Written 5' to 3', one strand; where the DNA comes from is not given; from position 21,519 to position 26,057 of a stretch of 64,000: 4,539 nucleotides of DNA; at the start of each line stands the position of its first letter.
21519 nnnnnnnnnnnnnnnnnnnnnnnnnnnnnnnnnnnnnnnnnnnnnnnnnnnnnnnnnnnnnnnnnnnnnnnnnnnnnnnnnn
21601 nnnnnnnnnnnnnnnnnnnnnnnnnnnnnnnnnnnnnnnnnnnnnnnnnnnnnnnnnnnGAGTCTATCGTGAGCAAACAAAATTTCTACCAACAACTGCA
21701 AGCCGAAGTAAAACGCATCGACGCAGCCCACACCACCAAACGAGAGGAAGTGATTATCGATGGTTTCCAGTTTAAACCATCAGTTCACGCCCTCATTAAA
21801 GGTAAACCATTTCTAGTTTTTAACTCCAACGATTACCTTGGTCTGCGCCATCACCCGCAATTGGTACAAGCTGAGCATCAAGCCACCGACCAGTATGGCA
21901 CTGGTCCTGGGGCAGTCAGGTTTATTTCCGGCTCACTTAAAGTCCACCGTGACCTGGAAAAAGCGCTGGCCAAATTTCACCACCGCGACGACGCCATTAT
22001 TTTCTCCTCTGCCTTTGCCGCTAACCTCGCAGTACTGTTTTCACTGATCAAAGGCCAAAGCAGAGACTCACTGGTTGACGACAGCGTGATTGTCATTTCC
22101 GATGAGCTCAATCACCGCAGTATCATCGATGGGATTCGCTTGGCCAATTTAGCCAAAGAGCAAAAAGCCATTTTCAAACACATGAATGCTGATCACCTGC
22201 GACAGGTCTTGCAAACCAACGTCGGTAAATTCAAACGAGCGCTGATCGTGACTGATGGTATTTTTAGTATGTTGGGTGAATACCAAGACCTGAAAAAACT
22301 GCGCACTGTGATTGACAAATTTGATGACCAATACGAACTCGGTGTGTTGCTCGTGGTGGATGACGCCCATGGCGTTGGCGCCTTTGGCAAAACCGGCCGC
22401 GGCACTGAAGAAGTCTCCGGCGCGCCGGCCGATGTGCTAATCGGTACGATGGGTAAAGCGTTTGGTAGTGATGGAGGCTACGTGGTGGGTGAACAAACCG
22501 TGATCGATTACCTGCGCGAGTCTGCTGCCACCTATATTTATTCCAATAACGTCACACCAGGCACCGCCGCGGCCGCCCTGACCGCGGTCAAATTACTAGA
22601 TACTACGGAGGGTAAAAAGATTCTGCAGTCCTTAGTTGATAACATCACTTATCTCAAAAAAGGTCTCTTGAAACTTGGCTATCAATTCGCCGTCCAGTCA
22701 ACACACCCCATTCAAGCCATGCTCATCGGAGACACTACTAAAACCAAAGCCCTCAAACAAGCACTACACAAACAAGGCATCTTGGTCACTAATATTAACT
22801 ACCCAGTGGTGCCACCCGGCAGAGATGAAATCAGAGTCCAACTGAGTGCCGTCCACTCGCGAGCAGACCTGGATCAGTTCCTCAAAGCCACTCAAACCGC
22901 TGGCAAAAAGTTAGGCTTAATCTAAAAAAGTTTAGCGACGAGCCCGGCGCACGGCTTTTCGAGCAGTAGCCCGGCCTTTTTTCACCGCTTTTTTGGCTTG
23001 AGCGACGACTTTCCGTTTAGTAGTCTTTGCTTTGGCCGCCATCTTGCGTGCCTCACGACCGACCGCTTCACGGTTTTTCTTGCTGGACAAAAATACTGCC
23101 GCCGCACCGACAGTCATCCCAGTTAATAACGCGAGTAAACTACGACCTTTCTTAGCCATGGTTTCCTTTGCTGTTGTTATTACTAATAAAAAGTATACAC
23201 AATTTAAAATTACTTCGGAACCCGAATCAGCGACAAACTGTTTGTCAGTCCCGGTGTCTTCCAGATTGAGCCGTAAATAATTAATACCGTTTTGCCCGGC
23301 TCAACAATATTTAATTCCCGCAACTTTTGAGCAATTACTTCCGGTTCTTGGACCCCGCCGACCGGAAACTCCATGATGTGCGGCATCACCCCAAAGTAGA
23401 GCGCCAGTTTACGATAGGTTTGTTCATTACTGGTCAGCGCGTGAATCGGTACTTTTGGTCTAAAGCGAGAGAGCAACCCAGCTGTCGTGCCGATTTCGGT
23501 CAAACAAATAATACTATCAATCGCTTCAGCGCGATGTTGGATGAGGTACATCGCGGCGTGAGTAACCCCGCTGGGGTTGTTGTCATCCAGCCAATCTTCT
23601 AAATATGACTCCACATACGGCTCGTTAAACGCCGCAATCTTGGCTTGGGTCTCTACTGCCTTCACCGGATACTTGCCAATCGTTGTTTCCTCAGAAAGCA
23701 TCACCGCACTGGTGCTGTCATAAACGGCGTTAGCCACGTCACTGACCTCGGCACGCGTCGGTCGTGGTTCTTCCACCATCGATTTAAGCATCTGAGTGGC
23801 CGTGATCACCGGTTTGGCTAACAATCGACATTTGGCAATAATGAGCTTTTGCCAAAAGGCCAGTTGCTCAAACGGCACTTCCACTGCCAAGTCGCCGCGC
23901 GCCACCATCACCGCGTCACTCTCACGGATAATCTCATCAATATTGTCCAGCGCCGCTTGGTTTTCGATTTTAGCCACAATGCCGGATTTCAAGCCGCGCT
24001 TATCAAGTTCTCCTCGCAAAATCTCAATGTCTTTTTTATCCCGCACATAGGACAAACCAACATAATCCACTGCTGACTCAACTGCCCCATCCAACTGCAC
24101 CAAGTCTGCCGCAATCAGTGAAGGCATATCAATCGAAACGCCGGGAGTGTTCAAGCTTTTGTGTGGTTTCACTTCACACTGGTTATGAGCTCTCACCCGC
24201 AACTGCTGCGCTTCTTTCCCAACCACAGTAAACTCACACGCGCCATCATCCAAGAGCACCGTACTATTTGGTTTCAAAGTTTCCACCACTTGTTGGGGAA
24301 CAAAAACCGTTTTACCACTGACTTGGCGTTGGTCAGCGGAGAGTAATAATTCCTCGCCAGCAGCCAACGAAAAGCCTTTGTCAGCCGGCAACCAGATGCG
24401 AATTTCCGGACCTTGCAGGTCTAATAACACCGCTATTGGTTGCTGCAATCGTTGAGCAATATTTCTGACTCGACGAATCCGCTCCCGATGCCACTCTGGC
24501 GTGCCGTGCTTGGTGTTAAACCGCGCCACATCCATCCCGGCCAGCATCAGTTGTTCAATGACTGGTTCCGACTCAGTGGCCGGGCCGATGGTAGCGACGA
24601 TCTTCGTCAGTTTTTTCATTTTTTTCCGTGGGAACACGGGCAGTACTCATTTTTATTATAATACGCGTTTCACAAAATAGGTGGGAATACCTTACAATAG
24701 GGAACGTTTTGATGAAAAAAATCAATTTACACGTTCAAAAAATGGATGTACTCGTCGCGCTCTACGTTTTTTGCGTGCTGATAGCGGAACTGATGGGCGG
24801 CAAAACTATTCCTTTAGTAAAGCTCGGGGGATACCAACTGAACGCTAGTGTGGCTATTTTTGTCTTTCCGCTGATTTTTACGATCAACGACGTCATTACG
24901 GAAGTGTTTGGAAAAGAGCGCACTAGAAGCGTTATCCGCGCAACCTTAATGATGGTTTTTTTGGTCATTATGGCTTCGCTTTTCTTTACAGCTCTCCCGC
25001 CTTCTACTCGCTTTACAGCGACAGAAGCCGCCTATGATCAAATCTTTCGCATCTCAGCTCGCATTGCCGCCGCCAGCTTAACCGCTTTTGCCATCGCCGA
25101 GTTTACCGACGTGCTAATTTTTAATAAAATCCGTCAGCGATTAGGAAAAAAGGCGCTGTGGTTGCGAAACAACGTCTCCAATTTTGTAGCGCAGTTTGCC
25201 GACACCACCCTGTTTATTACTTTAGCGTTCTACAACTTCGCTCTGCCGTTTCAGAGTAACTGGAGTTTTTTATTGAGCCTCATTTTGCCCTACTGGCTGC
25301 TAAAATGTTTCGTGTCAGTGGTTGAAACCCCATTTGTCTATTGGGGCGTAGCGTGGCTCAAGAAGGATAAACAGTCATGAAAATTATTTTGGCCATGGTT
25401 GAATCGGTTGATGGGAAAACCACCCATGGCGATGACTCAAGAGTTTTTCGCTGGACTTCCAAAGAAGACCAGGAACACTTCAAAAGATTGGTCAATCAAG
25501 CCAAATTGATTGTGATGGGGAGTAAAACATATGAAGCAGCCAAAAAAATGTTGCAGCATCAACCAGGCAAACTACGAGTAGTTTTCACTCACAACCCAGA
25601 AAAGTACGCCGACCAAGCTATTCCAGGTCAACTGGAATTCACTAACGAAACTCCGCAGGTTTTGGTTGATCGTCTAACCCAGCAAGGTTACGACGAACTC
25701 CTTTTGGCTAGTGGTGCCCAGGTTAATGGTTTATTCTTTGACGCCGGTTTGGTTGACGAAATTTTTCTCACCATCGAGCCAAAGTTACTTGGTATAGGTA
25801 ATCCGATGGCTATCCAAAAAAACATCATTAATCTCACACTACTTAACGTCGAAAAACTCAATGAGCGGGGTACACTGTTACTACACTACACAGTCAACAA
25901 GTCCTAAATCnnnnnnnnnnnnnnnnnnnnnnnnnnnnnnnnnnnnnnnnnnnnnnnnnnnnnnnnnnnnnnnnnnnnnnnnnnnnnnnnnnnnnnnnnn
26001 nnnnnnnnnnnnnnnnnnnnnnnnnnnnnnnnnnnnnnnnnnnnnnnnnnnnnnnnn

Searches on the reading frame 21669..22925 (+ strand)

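Call 17: search_protein_families(library=pfam, proteins=[window:21669-22925:+], max_evalue=0.001)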
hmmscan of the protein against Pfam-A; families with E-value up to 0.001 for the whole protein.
window:21669-22925:+ (418 aa): 1 family
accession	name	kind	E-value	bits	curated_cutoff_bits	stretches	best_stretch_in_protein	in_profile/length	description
PF00155.27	Aminotran_1_2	-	7.6e-48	164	19.7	1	48-407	3-360/361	Aminotransferase class I and II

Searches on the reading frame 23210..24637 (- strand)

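Call 17: search_protein_families(library=pfam, proteins=[window:23210-24637:-], max_evalue=0.001)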
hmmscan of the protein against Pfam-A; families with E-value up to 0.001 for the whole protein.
window:23210-24637:- (475 aa): 2 families
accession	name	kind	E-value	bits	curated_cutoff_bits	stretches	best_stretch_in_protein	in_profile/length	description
PF00224.27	PK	-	7.1e-102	341.3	30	1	9-328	2-328/328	Pyruvate kinase, barrel domain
PF02887.21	PK_C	-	7.5e-21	74.8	28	1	358-469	3-112/114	Pyruvate kinase, alpha/beta domain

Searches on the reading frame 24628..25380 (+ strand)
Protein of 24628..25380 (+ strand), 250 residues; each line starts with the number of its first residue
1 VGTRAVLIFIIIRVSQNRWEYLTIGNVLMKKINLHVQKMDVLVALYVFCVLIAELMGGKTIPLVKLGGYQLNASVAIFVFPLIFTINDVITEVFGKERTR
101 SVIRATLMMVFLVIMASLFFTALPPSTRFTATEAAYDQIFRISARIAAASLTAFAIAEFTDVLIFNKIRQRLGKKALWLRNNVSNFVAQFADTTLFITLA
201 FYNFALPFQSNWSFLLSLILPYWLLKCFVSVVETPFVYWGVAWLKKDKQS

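Call 17: search_protein_families(library=pfam, proteins=[window:24628-25380:+], max_evalue=0.001)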
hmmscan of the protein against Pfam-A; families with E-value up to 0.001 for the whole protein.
window:24628-25380:+ (250 aa): 1 family
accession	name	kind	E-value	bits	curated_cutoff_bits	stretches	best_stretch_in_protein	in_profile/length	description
PF02592.20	Vut_1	-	9.6e-42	143.4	27.2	1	75-239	2-151/152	Putative vitamin uptake transporter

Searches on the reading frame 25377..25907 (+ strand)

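Call 17: search_protein_families(library=pfam, proteins=[window:25377-25907:+], max_evalue=0.001)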
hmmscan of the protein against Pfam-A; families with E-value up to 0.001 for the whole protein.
window:25377-25907:+ (176 aa): 2 families
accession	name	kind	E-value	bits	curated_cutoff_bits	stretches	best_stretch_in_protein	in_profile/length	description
PF01872.23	RibD_C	-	1.4e-19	71.2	24.1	1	2-163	2-193/197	RibD C-terminal domain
PF00186.24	DHFR_1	-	5.2e-08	33.2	25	1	8-121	5-105/159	Dihydrofolate reductase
